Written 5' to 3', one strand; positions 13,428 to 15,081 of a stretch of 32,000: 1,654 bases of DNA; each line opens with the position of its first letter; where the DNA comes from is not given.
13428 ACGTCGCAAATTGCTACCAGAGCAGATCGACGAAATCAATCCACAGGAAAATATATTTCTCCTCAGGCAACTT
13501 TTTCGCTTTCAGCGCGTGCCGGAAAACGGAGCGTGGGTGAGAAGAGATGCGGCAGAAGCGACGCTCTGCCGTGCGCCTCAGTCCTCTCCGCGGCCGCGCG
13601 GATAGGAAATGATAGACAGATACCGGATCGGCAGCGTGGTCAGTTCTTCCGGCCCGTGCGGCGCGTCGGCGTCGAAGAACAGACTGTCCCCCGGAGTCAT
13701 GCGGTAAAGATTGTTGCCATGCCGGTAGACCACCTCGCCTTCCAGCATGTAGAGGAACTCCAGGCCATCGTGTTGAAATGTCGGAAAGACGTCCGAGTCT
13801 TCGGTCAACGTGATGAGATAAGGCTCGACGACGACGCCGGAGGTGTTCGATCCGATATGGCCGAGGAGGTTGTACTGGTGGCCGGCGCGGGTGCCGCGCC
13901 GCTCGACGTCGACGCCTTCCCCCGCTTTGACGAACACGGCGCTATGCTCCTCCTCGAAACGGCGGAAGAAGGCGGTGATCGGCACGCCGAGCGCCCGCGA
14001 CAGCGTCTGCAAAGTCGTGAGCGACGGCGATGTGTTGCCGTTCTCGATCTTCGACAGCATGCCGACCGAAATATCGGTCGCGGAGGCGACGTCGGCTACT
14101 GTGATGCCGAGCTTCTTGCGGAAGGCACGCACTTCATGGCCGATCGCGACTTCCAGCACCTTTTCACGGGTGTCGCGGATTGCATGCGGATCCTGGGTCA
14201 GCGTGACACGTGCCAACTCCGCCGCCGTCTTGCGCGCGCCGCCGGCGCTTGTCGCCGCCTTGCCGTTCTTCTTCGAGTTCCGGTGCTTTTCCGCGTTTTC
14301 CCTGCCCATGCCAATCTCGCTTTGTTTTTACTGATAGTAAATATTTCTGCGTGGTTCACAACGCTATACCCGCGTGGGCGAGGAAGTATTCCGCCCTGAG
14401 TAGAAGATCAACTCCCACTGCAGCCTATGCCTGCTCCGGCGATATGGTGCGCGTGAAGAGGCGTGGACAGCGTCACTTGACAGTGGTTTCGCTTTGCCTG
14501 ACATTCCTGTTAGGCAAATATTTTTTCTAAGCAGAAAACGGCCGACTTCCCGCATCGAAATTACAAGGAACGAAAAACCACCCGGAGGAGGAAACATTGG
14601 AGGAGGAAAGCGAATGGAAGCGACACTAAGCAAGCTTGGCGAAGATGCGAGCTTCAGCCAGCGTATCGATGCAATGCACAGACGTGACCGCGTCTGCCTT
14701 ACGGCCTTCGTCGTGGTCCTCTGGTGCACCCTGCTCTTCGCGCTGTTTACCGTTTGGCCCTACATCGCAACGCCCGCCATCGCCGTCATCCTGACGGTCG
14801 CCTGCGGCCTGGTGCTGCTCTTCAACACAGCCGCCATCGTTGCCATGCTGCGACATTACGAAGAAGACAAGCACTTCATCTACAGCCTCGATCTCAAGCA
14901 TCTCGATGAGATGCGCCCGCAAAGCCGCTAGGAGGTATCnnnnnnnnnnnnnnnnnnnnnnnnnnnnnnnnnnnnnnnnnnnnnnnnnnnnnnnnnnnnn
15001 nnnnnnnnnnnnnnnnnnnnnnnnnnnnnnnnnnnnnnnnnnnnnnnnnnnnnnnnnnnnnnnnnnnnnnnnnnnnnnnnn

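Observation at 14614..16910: Four-gene membrane module: three tiny membrane proteins translationally coupled to an ethanolamine-permease-like APC transporter (candidate undescribed methylamine uptake system)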

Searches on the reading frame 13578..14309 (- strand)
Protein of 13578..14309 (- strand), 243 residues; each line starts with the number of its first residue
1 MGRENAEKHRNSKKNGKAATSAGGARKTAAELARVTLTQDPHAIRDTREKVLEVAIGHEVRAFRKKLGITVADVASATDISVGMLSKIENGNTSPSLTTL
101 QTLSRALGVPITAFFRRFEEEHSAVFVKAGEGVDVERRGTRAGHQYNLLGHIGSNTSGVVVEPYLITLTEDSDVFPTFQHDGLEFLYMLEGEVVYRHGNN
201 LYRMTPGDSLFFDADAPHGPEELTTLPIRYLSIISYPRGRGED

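Call 12: search_protein_families(library=pfam, proteins=[window:13578-14309:-], max_evalue=0.1)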
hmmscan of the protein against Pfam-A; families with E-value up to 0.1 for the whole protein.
window:13578-14309:- (243 aa): 9 families
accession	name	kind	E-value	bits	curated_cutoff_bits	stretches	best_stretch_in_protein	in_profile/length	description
PF01381.28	HTH_3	-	1.9e-15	57.1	23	1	60-112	1-53/55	Helix-turn-helix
PF07883.17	Cupin_2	-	2.1e-12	47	27.2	1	169-233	6-69/70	Cupin domain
PF13560.12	HTH_31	-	4.5e-10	40.1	27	1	56-110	2-57/64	Helix-turn-helix domain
PF12844.13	HTH_19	-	5.4e-08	33.1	30.2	1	60-116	4-60/64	Helix-turn-helix domain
PF13443.12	HTH_26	-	2.6e-07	31.2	22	1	63-111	5-54/63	Cro/C1-type HTH DNA-binding domain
PF02311.25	AraC_binding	-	1.7e-06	28.3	21.1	1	165-230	6-71/135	AraC-like ligand binding domain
PF13413.12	HTH_25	-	0.00011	22.3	24.6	1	61-93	3-35/62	Helix-turn-helix domain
PF05899.18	Cupin_3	-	0.011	15.9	23.5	1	184-215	27-59/74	EutQ-like cupin domain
PF12973.13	Cupin_7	-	0.019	15.2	27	1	167-220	38-87/105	ChrR Cupin-like domain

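Call 68: search_protein_families(library=ncbifam, proteins=[window:13578-14309:-], max_evalue=0.01)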
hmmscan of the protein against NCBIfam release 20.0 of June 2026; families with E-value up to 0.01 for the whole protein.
window:13578-14309:- (243 aa): 12 families
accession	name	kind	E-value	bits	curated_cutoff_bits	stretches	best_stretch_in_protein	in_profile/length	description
NF007408.0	PRK09943.1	equivalog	1.1e-14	54.4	211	1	53-225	5-171/185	HTH-type transcriptional regulator PuuR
TIGR03070.1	couple_hipB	subfamily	1.5e-09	37.7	71.65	1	55-109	2-56/58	type II toxin-antitoxin system Y4mF family antitoxin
NF006015.0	PRK08154.1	subfamily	4.9e-09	35.8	204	1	42-121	17-96/314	anaerobic benzoate catabolism transcriptional regulator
NF041677.1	trans_regClgR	equivalog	4.6e-07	29.9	170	1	52-115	5-68/113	transcriptional regulator ClgR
NF046032.1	TransRegSlrRBacil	equivalog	1.3e-06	28.6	250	1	56-115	2-62/149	HTH-type transcriptional regulator SlrR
TIGR03830.1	CxxCG_CxxCG_HTH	subfamily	1.4e-06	28.1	61.8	1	42-101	52-111/127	type II TA system antitoxin MqsA family protein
TIGR00270.2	TIGR00270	equivalog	1.9e-06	27.8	110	1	29-113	60-133/159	multiprotein bridging factor aMBF1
NF041951.1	phage_RstR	subfamily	2.2e-06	27.9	80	1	56-116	3-63/108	RstR family transcriptional repressor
NF010465.0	PRK13890.1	equivalog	8.6e-06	25.9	96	1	67-117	17-67/121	conjugal transfer protein TrbA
NF047948.1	male_kill_WMK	equivalog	0.00024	20.7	300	1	53-117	3-67/300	WO male-killing family protein Wmk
NF007257.0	PRK09706.1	subfamily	0.00045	20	101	1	54-110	4-60/135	transcriptional repressor DicA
NF003162.0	PRK04140.1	equivalog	0.0046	16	263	1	57-119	128-190/317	transcriptional regulator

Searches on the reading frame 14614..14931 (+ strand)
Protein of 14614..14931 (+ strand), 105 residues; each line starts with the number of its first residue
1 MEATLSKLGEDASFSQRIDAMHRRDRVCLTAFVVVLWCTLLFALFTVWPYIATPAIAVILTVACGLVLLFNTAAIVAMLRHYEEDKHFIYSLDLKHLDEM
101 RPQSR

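Call 3: search_protein_families(library=pfam, proteins=[window:14614-14931:+], max_evalue=1)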
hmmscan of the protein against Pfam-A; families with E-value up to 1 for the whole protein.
window:14614-14931:+ (105 aa): 5 families
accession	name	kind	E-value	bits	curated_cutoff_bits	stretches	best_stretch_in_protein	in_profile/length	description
PF25587.1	Rv2743c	-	0.016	15.3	27.7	1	21-82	21-81/237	Rv2743c family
PF00487.30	FA_desaturase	-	0.022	14.9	29.7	1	27-85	127-189/253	Fatty acid desaturase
PF03169.20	OPT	-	0.035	13.2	25.8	1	16-78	343-406/623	OPT oligopeptide transporter protein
PF01988.24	VIT1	-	0.093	13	28.1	1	28-79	133-186/214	VIT family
PF20990.2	DUF2207_C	-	0.1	12.7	33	1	25-73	136-187/247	Predicted membrane protein (DUF2207) C-terminal domain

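Call 4: search_protein_families(library=ncbifam, proteins=[window:14614-14931:+], max_evalue=1)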
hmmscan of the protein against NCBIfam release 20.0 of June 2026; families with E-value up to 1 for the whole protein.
window:14614-14931:+ (105 aa): 1 family
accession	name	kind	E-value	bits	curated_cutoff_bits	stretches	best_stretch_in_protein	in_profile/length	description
NF047839.1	PspM_Rv2743c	equivalog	0.36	10.7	80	1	22-83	7-67/220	phage shock envelope stress response protein PspM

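Call 67: search_protein_families(library=pfam, alignment_id=A7, max_evalue=0.01)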
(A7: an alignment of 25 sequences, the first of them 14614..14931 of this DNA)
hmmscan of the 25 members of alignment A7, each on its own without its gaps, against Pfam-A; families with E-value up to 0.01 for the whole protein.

A. member 1, window:14614-14931:+ (105 aa): 0 families

B. families by the number of members that match (of 25 scanned): 7 families
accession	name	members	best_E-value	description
PF13687.11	DUF4153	3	0.00014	Domain of unknown function (DUF4153)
PF06166.18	DUF979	1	0.00034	Protein of unknown function (DUF979)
PF03169.20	OPT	1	0.0023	OPT oligopeptide transporter protein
PF25587.1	Rv2743c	1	0.0055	Rv2743c family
PF06687.17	SUR7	1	0.0069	SUR7/PalI family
PF23778.1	Phage_holin_2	1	0.007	Putative phage holin family 2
PF09685.15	DUF4870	1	0.0081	Domain of unknown function (DUF4870)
